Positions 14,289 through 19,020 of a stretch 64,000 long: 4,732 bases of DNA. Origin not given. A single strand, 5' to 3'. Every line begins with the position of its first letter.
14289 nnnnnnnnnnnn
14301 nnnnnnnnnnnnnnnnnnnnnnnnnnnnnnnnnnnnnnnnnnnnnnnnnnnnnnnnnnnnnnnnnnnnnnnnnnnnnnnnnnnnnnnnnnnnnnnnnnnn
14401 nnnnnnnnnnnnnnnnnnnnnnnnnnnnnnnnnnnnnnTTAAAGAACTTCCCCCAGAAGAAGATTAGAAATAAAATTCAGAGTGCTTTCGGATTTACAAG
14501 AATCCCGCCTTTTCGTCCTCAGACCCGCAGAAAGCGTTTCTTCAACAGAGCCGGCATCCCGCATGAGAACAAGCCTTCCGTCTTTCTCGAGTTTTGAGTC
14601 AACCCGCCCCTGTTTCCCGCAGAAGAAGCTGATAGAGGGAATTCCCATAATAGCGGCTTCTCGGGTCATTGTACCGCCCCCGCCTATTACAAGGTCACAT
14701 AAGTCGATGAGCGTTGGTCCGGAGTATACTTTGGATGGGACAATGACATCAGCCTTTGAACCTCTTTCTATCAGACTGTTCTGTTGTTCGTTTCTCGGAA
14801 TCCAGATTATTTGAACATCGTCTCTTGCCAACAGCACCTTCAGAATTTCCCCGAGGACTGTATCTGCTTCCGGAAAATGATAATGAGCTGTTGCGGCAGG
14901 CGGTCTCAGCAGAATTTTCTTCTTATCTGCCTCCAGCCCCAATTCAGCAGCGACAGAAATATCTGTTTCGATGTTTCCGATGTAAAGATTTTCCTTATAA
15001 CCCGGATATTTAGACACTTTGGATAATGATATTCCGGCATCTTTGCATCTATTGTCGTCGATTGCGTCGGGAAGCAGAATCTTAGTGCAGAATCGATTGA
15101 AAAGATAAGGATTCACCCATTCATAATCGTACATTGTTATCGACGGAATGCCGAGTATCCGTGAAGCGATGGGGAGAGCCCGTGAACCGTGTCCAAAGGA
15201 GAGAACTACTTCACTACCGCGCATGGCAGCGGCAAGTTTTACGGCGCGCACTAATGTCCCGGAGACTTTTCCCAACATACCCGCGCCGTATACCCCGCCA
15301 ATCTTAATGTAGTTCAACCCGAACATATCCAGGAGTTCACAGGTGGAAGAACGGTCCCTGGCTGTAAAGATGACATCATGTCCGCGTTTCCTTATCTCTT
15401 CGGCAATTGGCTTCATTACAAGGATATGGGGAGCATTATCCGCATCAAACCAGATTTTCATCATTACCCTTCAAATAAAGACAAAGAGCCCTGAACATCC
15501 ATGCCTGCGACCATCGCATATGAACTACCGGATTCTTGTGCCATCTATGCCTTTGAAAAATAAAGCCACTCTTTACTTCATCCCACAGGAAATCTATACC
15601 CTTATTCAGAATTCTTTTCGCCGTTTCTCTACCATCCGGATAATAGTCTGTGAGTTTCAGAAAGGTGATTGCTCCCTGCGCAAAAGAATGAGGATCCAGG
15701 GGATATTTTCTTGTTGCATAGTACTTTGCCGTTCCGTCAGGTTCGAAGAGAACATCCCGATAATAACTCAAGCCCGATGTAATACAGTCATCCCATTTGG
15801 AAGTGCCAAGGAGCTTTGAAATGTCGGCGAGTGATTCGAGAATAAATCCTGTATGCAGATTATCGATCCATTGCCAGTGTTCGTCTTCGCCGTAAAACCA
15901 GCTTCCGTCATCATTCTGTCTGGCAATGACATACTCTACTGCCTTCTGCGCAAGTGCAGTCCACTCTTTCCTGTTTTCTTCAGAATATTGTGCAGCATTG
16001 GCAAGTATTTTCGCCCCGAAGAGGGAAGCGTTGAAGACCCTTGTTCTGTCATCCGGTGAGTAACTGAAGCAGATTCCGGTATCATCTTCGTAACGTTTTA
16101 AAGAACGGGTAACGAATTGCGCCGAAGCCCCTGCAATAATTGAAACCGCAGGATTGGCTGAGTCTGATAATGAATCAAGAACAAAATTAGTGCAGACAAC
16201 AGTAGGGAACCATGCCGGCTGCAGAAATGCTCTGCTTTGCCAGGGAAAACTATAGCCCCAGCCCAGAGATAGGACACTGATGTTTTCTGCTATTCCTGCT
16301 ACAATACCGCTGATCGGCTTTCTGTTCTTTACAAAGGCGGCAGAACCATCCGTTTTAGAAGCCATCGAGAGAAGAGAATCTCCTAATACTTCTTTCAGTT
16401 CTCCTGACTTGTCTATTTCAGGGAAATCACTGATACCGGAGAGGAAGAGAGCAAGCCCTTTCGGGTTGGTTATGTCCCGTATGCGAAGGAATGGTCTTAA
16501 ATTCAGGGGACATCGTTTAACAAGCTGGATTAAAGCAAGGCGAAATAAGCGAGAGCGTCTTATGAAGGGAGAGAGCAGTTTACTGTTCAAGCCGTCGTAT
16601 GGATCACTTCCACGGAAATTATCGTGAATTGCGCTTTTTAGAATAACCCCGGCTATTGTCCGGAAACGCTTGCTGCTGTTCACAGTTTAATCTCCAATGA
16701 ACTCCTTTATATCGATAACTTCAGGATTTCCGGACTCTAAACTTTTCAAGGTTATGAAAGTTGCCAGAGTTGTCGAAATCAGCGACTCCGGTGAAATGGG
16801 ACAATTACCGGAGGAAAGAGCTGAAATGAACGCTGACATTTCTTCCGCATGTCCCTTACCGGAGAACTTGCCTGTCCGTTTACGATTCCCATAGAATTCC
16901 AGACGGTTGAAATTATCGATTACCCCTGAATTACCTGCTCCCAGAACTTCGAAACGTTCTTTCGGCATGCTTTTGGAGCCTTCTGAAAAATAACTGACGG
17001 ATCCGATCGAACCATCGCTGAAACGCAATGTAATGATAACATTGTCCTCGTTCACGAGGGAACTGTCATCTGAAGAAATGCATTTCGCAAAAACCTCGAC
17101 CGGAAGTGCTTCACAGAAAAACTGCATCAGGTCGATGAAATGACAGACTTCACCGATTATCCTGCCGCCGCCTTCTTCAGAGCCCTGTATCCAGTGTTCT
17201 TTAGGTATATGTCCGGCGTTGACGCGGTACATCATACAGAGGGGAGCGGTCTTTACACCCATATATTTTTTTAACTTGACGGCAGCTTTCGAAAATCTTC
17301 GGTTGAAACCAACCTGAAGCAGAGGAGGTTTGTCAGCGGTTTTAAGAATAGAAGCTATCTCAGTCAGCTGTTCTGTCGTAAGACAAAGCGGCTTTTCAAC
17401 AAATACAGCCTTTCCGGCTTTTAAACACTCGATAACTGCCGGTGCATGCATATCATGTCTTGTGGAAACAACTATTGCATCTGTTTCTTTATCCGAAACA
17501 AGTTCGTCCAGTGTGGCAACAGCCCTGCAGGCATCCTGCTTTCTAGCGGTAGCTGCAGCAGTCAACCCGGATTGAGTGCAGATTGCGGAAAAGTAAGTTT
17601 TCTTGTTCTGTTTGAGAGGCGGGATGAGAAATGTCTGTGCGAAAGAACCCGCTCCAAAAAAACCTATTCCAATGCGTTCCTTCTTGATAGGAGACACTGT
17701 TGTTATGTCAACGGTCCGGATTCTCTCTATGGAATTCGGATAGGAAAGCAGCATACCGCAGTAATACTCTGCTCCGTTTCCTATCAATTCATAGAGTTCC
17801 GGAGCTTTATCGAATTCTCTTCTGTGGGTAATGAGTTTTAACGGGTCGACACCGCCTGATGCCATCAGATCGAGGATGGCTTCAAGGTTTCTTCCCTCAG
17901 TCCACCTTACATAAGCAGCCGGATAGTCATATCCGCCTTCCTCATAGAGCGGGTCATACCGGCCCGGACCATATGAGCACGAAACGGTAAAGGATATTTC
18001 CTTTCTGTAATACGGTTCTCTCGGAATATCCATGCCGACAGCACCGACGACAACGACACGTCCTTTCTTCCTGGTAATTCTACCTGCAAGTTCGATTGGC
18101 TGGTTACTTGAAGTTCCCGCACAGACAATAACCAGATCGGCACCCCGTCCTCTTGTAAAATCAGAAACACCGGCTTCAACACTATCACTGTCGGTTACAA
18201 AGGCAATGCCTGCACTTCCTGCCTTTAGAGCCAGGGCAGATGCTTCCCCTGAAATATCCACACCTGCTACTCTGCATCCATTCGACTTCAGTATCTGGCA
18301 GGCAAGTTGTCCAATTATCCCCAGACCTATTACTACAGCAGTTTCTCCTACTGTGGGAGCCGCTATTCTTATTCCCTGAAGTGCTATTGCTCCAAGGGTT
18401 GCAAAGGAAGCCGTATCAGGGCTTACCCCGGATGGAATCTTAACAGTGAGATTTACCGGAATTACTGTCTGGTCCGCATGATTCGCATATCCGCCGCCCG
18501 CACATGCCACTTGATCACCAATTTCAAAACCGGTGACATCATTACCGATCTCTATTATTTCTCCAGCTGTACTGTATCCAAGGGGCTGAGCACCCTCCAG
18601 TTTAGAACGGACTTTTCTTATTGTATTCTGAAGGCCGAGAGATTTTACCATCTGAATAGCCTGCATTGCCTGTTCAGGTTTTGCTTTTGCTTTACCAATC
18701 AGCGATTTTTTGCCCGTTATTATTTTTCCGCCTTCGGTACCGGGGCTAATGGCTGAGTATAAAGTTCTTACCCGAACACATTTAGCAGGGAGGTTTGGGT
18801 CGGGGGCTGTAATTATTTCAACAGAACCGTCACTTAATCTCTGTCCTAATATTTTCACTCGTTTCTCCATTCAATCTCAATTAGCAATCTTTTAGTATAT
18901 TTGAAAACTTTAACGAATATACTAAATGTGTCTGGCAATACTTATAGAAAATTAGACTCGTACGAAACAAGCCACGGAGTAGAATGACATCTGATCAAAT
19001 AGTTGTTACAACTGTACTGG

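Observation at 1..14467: Surface-glycan locus carrying an atypical acyl/aminoacyl decoration toolkit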

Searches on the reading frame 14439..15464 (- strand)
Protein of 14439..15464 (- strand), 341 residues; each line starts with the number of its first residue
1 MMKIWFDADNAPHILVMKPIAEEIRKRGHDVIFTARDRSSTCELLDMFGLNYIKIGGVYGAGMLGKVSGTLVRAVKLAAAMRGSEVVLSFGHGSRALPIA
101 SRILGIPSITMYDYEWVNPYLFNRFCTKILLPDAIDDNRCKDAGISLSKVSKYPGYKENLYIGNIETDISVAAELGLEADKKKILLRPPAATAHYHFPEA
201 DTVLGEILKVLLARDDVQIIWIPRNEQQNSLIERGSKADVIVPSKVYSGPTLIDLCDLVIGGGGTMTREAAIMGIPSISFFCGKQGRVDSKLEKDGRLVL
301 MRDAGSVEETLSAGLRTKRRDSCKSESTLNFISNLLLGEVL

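Call 10: search_protein_families(library=pfam, proteins=[window:14439-15464:-], max_evalue=0.01)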
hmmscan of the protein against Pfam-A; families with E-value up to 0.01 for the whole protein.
window:14439-15464:- (341 aa): 1 family
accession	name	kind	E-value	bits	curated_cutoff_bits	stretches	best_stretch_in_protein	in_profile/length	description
PF04007.18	DUF354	-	2e-40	139.4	22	1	2-317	1-319/349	Protein of unknown function (DUF354)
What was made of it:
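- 14439..15464 (-): DUF354 protein (GT-B/epimerase-like), conserved block. PF04007 139.4 bits (call 10).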

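Call 11: search_protein_families(library=ncbifam, proteins=[window:14439-15464:-], max_evalue=0.01)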
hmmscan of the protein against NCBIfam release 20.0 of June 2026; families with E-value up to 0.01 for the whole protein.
window:14439-15464:- (341 aa): 1 family
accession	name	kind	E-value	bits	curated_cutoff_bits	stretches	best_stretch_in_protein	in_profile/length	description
TIGR03590.1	PseG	equivalog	0.00035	20.3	153.55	1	216-282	202-269/280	UDP-2,4-diacetamido-2,4,6-trideoxy-beta-L-altropyranose hydrolase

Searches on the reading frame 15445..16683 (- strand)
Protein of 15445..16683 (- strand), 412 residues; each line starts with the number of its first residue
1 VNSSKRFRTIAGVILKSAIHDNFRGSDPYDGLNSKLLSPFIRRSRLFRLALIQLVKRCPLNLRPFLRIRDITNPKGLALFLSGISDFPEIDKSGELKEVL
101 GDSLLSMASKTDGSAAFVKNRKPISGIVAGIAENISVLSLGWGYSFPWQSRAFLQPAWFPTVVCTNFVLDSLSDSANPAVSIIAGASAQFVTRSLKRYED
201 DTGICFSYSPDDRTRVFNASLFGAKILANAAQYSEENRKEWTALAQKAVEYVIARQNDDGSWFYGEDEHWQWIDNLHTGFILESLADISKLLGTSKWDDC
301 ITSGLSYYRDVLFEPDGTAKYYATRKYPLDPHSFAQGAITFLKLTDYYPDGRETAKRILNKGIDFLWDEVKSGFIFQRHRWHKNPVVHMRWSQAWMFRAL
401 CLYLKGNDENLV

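Call 10: search_protein_families(library=pfam, proteins=[window:15445-16683:-], max_evalue=0.01)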
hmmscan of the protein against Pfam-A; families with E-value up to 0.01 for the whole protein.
window:15445-16683:- (412 aa): 2 families
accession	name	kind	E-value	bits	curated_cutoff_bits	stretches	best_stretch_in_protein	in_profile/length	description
PF07470.19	Glyco_hydro_88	-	0.00065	19.2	26.6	1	230-322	84-176/352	Glycosyl Hydrolase Family 88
PF09492.16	Pec_lyase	-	0.0072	16.1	22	0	225-262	44-81/292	Pectic acid lyase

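Call 11: search_protein_families(library=ncbifam, proteins=[window:15445-16683:-], max_evalue=0.01)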
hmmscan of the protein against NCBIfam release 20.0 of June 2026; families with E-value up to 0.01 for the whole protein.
window:15445-16683:- (412 aa): 1 family
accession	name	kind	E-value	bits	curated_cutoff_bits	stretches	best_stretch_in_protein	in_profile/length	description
TIGR02474.1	pec_lyase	equivalog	0.0058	16.3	189.8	0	230-265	55-90/295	pectate lyase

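Call 56: search_solved_structures(query=A4, max_evalue=10, show_alignments=0)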
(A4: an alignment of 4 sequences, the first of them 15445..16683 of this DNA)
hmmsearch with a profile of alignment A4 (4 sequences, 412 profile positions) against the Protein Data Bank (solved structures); distinct sequences matched with E-value up to 10: 11.
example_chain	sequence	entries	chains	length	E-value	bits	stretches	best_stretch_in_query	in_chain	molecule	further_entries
2sqc_A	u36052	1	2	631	0.077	14.8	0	243-263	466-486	SQUALENE-HOPENE CYCLASE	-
3sqc_A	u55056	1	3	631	0.077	14.8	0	243-263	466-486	SQUALENE--HOPENE CYCLASE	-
1gsz_A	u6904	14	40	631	0.079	14.8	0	243-263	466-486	SQUALENE--HOPENE CYCLASE | SQUALENE-HOPENE CYCLASE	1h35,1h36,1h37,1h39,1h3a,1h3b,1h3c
9spj_b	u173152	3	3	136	0.61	11.9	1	325-379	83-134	60S ribosomal protein L27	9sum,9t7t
9uuv_A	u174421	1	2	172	1.6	10.5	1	305-342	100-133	Allene oxide cyclase barrel-like domain-containing protein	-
7xqz_A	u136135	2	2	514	1.9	10.2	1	218-271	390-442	SQHop_cyclase_C domain-containing protein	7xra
7xr7_A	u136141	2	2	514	1.9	10.2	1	218-271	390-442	SQHop_cyclase_C domain-containing protein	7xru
7xq4_A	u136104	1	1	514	1.9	10.2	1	218-271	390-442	SQHop_cyclase_C domain-containing protein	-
8zg5_A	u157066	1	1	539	2.1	10.1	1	218-271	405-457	Squalene cyclase C-terminal domain-containing protein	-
8zg1_A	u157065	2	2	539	2.1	10.1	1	218-271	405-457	Squalene cyclase C-terminal domain-containing protein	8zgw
8zg0_A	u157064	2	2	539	2.1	10.1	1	218-271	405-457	Squalene cyclase C-terminal domain-containing protein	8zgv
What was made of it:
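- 15445..16683 (-): 412-aa protein without a family assignment, possibly an alpha/alpha toroid; conserved block. Only weak GH88 and pectate-lyase hits (call 10) and weak squalene-cyclase repeat matches (call 56).
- Tried and rejected: For the 412-aa protein they gave only weak squalene-cyclase repeat matches (call 56).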

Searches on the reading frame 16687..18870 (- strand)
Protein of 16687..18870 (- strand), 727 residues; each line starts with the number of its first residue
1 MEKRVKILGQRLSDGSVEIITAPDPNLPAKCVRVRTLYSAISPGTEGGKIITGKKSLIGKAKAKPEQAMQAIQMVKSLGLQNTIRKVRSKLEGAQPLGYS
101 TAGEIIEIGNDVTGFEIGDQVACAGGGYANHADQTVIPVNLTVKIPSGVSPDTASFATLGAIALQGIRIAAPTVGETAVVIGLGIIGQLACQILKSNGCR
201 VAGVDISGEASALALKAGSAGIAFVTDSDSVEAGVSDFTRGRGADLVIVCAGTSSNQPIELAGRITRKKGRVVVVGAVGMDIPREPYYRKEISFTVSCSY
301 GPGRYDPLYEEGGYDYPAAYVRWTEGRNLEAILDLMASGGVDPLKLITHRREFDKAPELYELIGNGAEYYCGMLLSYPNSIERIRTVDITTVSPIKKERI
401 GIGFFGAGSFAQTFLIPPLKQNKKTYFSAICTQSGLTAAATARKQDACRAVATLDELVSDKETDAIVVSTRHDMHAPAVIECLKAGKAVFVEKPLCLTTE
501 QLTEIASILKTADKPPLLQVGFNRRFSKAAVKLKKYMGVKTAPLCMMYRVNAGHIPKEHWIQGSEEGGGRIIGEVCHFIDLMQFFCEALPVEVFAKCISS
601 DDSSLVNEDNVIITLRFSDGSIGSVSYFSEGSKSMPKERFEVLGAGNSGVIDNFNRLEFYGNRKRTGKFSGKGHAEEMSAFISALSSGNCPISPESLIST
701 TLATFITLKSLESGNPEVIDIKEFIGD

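Call 10: search_protein_families(library=pfam, proteins=[window:16687-18870:-], max_evalue=0.01)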
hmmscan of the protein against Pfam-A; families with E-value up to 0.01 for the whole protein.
window:16687-18870:- (727 aa): 7 families
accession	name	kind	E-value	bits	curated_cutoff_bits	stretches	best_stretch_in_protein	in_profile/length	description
PF01408.29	GFO_IDH_MocA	-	1.6e-22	80.9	24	1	401-515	2-115/120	Oxidoreductase family, NAD-binding Rossmann fold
PF00107.32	ADH_zinc_N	-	2.9e-18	66.5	31.8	1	186-307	2-122/129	Zinc-binding dehydrogenase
PF22725.1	GFO_IDH_MocA_C3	-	1.4e-09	38.4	27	1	556-644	31-118/124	GFO/IDH/MocA C-terminal domain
PF02894.22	GFO_IDH_MocA_C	-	4e-06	27.2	22.9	1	558-650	28-128/218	Oxidoreductase family, C-terminal alpha/beta domain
PF08240.17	ADH_N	-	7.4e-05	23.4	23.5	1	95-124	34-67/104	Alcohol dehydrogenase GroES-like domain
PF03447.22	NAD_binding_3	-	0.0036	18.4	24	0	424-493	21-89/116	Homoserine dehydrogenase, NAD binding domain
PF02826.25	2-Hacid_dh_C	-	0.0042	16.9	25.1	0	175-212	36-73/178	D-isomer specific 2-hydroxyacid dehydrogenase, NAD binding domain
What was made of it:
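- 16687..18870 (-): 727-aa two-domain oxidoreductase (MDR/ADH_zinc_N plus GFO_IDH_MocA); conserved block and right edge of the locus. Call 10.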

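Call 11: search_protein_families(library=ncbifam, proteins=[window:16687-18870:-], max_evalue=0.01)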
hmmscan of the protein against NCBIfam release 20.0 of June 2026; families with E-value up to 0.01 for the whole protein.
window:16687-18870:- (727 aa): 28 families (the best 25 are shown)
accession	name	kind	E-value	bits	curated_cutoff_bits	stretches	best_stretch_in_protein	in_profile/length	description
TIGR04380.1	myo_inos_iolG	equivalog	7.9e-28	97.3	355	1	400-645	2-246/330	inositol 2-dehydrogenase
NF052679.1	InsChiInosDhIolG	equivalog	1.9e-14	53.4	540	1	455-547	59-150/343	bifunctional inositol 2-dehydrogenase/D-chiro-inositol 1-dehydrogenase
TIGR00692.1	tdh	equivalog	4.1e-13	49.1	458.35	1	131-277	119-262/340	L-threonine 3-dehydrogenase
NF041097.1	keto_inos_dh_IolM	equivalog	9.5e-13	47.5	450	1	175-281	207-316/389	scyllo-inosose 3-dehydrogenase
NF040723.1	UDP-GlcNAcDh_Arch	equivalog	1.2e-12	48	450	1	450-627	49-215/302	UDP-N-acetylglucosamine 3-dehydrogenase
NF008607.0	PRK11579.1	subfamily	5.2e-12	45.4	330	1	398-537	3-137/346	oxidoreductase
NF003808.0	PRK05396.1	equivalog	1.2e-09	37.5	380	1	131-276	121-263/341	L-threonine 3-dehydrogenase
NF006940.0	PRK09422.1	equivalog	1.8e-09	37.1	344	1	131-276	117-260/338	alcohol dehydrogenase AdhP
TIGR03989.1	Rxyl_3153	subfamily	2.4e-09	37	440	1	131-278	141-289/370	NDMA-dependent alcohol dehydrogenase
TIGR02824.1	quinone_pig3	subfamily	2.9e-09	36.4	296.8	1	97-278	61-240/325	putative NAD(P)H quinone oxidoreductase, PIG3 family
NF052479.1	LevoglcsnDh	equivalog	2.5e-08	33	650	1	430-537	41-146/386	levoglucosan dehydrogenase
TIGR03366.1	HpnZ_proposed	hypoth_equivalog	2.8e-08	33.3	328.1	1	122-279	104-256/315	putative phosphonate catabolism associated alcohol dehydrogenase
TIGR01202.1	bchC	equivalog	3.2e-08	33.1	291.25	1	98-298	63-255/308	chlorophyll synthesis pathway protein BchC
NF007574.0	PRK10206.1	equivalog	1.7e-07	30.6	352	1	403-535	6-136/345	oxidoreductase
NF007642.0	PRK10309.1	equivalog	7.9e-07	28.6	550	1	132-282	118-266/347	galactitol-1-phosphate 5-dehydrogenase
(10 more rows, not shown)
